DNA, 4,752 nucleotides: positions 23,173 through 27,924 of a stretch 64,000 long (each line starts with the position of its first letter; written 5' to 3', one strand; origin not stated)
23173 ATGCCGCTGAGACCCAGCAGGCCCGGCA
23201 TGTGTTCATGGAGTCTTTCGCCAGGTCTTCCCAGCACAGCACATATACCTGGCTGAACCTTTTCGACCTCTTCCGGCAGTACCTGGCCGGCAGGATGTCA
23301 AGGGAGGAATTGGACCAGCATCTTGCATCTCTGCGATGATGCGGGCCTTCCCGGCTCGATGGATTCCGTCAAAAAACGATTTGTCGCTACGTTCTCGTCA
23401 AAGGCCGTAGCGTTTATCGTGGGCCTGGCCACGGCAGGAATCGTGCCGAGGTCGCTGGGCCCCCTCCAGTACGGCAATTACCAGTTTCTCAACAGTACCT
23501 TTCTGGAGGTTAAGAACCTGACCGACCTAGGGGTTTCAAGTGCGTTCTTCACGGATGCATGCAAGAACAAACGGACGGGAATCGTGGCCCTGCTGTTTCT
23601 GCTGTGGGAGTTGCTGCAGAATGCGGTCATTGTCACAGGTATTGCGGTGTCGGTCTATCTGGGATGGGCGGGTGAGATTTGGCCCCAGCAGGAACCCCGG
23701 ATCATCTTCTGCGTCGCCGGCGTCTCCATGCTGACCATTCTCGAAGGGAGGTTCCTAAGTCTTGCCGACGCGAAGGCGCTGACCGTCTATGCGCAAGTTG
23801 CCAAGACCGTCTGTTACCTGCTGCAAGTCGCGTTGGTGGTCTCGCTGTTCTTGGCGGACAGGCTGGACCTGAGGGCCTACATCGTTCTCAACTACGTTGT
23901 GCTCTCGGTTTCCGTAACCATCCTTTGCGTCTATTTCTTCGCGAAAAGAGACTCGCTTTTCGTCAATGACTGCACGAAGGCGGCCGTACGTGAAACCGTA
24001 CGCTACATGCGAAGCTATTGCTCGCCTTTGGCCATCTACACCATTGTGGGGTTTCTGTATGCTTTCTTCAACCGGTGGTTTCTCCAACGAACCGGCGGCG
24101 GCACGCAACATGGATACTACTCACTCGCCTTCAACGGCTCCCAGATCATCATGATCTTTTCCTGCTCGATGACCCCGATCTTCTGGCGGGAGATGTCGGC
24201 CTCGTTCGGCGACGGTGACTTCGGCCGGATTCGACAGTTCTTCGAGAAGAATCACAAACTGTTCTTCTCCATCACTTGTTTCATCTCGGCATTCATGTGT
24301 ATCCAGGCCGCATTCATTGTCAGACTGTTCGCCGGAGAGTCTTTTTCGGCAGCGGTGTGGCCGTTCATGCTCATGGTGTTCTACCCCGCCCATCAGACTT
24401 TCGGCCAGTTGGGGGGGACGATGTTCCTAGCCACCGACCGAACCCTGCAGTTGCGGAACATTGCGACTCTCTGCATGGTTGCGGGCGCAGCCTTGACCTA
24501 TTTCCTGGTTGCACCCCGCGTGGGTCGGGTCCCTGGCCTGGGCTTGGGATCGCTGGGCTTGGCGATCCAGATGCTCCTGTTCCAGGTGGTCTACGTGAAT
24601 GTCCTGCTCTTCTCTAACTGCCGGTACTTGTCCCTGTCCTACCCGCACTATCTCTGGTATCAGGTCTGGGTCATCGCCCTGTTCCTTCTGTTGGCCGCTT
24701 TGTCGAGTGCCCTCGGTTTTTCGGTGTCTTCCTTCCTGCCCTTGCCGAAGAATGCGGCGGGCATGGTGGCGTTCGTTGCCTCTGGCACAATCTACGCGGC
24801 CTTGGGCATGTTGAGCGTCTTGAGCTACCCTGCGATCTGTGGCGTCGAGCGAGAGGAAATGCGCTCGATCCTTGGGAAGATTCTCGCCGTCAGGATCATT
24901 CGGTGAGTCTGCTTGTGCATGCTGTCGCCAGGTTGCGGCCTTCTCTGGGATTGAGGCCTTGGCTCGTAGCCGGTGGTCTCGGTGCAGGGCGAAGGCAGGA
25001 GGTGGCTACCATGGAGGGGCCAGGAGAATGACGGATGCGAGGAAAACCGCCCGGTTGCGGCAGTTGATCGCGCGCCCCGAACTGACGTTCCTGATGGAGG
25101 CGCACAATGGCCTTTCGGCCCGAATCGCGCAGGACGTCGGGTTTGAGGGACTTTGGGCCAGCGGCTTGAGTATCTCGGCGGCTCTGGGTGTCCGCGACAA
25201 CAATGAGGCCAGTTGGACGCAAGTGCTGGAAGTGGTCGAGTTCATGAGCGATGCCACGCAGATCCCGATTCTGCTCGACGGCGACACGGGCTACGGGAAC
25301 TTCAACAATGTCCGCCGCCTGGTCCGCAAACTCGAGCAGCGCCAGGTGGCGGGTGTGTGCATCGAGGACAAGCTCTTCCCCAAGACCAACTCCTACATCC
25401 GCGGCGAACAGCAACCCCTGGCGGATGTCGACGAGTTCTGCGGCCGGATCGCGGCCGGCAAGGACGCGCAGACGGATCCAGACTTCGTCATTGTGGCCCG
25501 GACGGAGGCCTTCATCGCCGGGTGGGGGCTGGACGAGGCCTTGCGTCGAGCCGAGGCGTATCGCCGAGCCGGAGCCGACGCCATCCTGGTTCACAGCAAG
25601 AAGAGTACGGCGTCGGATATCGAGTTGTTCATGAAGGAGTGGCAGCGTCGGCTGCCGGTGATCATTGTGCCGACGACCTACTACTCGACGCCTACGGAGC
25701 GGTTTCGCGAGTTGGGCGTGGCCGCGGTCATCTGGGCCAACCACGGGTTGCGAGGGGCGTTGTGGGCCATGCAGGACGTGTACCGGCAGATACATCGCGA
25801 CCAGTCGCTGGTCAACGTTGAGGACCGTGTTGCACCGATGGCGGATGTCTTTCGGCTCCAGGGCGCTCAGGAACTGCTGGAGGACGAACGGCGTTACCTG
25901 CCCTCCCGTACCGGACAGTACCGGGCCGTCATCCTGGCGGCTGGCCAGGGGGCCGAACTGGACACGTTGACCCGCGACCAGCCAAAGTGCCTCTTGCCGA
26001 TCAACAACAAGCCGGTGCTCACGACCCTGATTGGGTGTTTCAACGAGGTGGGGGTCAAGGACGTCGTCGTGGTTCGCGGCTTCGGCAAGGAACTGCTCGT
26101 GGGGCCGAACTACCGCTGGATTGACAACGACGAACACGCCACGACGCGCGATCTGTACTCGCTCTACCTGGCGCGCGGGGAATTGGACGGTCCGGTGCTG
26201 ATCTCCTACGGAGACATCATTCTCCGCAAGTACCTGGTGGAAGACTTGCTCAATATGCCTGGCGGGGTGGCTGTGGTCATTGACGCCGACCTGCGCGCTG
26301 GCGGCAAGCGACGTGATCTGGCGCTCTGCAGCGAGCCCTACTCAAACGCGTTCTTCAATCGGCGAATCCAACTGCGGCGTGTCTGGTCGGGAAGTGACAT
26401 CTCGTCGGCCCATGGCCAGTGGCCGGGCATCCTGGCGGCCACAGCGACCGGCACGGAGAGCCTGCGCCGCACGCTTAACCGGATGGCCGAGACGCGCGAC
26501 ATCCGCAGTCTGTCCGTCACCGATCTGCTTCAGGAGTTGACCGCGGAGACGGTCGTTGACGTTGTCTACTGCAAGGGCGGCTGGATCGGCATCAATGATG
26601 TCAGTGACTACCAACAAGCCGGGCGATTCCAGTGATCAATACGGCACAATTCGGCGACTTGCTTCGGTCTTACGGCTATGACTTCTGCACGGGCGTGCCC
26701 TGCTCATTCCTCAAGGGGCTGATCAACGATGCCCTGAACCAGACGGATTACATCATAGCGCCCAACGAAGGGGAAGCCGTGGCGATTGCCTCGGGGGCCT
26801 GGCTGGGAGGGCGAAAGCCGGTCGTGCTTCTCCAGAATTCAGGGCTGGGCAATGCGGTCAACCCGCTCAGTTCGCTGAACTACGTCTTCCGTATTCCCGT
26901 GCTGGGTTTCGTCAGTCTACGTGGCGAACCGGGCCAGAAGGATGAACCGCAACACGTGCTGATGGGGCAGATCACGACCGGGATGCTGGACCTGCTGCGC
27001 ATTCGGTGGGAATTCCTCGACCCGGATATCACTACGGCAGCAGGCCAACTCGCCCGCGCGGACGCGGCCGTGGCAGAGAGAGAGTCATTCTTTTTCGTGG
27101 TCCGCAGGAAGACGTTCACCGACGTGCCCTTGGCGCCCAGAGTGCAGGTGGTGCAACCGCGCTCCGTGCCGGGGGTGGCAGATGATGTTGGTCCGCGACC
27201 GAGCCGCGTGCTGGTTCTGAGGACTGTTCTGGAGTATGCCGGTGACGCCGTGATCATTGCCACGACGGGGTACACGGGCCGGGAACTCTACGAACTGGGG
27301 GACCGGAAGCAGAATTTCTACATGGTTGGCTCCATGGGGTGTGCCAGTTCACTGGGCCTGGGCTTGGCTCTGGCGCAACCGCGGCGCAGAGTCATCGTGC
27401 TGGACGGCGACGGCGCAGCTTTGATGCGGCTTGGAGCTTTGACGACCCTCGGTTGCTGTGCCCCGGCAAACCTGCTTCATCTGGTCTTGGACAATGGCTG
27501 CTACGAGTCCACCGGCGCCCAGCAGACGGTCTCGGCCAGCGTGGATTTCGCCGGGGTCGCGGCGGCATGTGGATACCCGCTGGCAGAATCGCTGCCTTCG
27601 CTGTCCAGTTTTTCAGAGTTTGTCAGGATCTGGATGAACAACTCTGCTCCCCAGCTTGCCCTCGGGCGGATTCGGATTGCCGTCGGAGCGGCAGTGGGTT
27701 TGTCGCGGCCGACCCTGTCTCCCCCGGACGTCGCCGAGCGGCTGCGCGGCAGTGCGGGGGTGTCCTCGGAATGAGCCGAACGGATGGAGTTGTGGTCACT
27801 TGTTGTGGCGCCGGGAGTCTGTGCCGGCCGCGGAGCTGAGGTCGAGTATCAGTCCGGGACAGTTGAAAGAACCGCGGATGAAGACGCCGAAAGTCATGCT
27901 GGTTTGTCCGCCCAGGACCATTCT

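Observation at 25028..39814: Aminoethylphosphonate pathway interleaved with four cobalamin-dependent radical SAM enzymes inside a surface-glycan locus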

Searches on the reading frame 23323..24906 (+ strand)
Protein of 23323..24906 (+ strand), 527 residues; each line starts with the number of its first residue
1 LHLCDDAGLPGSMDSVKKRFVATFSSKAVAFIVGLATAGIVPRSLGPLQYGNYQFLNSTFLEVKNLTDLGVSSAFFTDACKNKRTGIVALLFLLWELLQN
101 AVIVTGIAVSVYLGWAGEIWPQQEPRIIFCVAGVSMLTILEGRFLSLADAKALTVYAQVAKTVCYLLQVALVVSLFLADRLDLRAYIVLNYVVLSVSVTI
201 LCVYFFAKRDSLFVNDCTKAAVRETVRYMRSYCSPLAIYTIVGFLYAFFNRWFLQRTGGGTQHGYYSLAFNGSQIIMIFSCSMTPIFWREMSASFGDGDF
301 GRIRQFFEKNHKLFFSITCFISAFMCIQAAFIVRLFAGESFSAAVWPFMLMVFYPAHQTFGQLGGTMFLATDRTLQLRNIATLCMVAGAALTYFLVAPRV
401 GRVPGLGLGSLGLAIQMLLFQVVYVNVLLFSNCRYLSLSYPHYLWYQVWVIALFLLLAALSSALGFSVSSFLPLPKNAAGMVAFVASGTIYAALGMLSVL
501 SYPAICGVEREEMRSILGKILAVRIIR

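Call 4: search_protein_families(library=pfam, proteins=[window:23323-24906:+])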
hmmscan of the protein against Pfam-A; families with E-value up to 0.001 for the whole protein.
window:23323-24906:+ (527 aa): 1 family
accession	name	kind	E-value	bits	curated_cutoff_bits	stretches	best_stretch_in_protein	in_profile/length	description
PF01943.22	Polysacc_synt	-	1.5e-05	25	28.2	1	19-279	4-257/274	Polysaccharide biosynthesis protein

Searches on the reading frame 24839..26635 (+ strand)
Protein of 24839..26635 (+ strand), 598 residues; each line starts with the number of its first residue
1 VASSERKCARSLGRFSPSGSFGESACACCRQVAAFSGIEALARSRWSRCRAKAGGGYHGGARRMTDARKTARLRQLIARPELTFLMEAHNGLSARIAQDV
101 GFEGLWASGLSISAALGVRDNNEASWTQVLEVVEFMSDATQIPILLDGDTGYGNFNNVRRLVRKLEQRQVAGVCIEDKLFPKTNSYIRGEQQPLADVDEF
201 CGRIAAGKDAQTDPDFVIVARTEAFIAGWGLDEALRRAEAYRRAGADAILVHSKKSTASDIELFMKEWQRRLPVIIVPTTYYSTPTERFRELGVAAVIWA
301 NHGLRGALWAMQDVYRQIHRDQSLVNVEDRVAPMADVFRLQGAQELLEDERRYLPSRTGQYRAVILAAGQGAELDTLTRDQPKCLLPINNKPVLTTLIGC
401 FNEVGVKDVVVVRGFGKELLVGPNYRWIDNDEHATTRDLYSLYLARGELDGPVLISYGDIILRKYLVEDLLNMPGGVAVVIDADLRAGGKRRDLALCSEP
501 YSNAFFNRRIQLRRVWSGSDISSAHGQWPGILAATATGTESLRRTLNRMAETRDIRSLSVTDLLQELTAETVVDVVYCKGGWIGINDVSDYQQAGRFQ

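Call 3: search_protein_families(library=pfam, proteins=[window:24839-26635:+])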
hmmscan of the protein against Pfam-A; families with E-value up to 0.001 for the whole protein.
window:24839-26635:+ (598 aa): 3 families
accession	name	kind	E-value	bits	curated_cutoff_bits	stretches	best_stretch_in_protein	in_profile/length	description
PF13714.12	PEP_mutase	-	1.5e-63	215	31.5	1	73-318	1-239/240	Phosphoenolpyruvate phosphomutase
PF12804.13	NTP_transf_3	-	3.7e-10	40.6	27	1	363-479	1-120/160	MobA-like NTP transferase domain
PF00483.29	NTP_transferase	-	6.1e-05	23.2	21.2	1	363-412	2-52/245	Nucleotidyl transferase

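Call 5: search_protein_families(library=ncbifam, proteins=[window:24839-26635:+], max_evalue=0.00001)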
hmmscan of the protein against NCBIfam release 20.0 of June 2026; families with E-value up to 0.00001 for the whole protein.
window:24839-26635:+ (598 aa): 15 families
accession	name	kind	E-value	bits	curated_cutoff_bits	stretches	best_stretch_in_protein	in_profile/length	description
TIGR02320.1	PEP_mutase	equivalog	3.2e-116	387.3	319.55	1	73-344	1-283/284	phosphoenolpyruvate mutase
TIGR02321.1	Pphn_pyruv_hyd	equivalog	3.1e-67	226.7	374.4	1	71-354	5-289/290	phosphonopyruvate hydrolase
TIGR02317.1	prpB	equivalog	1e-46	159.5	354.4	1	70-332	2-261/285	methylisocitrate lyase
NF008455.0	PRK11320.1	equivalog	5.5e-36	124.3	353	1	70-332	8-268/295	methylisocitrate lyase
TIGR02319.1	CPEP_Pphonmut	equivalog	1e-27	97.2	420.05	1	69-252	4-185/294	carboxyvinyl-carboxyphosphonate phosphorylmutase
TIGR03992.1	Arch_glmU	subfamily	6.2e-14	51.7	292.1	1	362-477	2-124/393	bifunctional sugar-1-phosphate nucleotidylyltransferase/acetyltransferase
NF041313.1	UDPGP_AglF_Halo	equivalog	3.5e-12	46.3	400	1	362-421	2-61/234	UTP--glucose-1-phosphate uridylyltransferase AglF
TIGR01208.1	rmlA_long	equivalog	2.9e-07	29.7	320.25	1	362-414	1-53/353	glucose-1-phosphate thymidylyltransferase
NF041173.1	Sug_nt_acttase_Thmprot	equivalog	4.2e-07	29.3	600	1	362-475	2-121/405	bifunctional sugar-1-phosphate nucleotidylyltransferase/acetyltransferase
NF045761.1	NAMPUrTaseMurU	equivalog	6.1e-07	29.5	250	1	362-413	2-53/226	N-acetylmuramate alpha-1-phosphate uridylyltransferase MurU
TIGR01173.1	glmU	equivalog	1.1e-06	27.8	366.85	1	362-461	2-103/452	bifunctional UDP-N-acetylglucosamine diphosphorylase/glucosamine-1-phosphate N-acetyltransferase GlmU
NF052502.1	man1P_GTase_Rv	exception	1.2e-06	27.7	440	1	363-418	3-58/352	mannose-1-phosphate guanylyltransferase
NF045665.1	NTPtran_DVU1551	equivalog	2.2e-06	27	315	1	362-419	2-54/359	DVU_1551 family NTP transferase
NF041135.1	IPPtranDIPPsyn_Thcocales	equivalog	3.5e-06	26.3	580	1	362-475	2-117/419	bifunctional L-myo-inositol-1-phosphate cytidylyltransferase/CDP-L-myo-inositol myo-inositolphosphotransferase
TIGR01099.1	galU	equivalog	6.7e-06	25.9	326.8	0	362-418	3-59/261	UTP--glucose-1-phosphate uridylyltransferase GalU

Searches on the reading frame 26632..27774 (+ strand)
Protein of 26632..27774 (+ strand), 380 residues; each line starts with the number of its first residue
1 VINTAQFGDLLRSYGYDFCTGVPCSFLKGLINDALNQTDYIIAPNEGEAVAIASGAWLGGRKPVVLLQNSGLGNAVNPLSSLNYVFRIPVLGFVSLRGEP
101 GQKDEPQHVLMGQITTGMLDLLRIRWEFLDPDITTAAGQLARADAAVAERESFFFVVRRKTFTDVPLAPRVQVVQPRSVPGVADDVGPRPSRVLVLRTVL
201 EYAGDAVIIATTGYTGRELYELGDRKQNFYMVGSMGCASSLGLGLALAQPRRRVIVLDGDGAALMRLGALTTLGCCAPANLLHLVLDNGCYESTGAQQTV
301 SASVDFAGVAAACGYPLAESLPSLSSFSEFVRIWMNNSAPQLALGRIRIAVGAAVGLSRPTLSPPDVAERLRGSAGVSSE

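Call 3: search_protein_families(library=pfam, proteins=[window:26632-27774:+])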
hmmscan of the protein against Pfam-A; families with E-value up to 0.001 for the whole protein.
window:26632-27774:+ (380 aa): 2 families
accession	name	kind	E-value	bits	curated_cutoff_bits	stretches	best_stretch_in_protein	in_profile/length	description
PF02775.26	TPP_enzyme_C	-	1.2e-13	51.5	21.9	1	229-318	24-125/151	Thiamine pyrophosphate enzyme, C-terminal TPP binding domain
PF02776.23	TPP_enzyme_N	-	2.2e-08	34.4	26.8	1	9-111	9-111/119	Thiamine pyrophosphate enzyme, N-terminal TPP binding domain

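Call 5: search_protein_families(library=ncbifam, proteins=[window:26632-27774:+], max_evalue=0.00001)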
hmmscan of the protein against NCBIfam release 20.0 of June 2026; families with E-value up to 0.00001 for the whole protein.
window:26632-27774:+ (380 aa): 8 families
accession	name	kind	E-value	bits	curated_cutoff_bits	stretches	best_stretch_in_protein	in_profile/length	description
TIGR03297.1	Ppyr-DeCO2ase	equivalog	3.7e-114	381.5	312.5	1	15-372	1-357/360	phosphonopyruvate decarboxylase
TIGR03846.1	sulfopy_beta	equivalog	2.9e-41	141.3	221.5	1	193-318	2-128/182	sulfopyruvate decarboxylase subunit beta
NF004813.0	PRK06163.1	equivalog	3.7e-38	131.3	240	1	196-357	20-182/202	hypothetical protein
TIGR03845.1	sulfopyru_alph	equivalog_domain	2.5e-24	86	147.95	1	10-130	7-128/160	sulfopyruvate decarboxylase subunit alpha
NF005485.1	PRK07092.1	equivalog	1.4e-08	34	493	0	225-293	386-455/523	benzoylformate decarboxylase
NF006203.0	PRK08327.1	equivalog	2.4e-07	29.7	456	0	228-294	425-494/571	thiamine pyrophosphate-requiring protein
NF005470.0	PRK07064.1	equivalog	5e-07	29.1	495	1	168-292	339-465/552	thiamine pyrophosphate-binding protein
NF007207.0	PRK09628.1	equivalog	1e-05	25.4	364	0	236-314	71-149/277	2-oxoglutarate ferredoxin oxidoreductase subunit beta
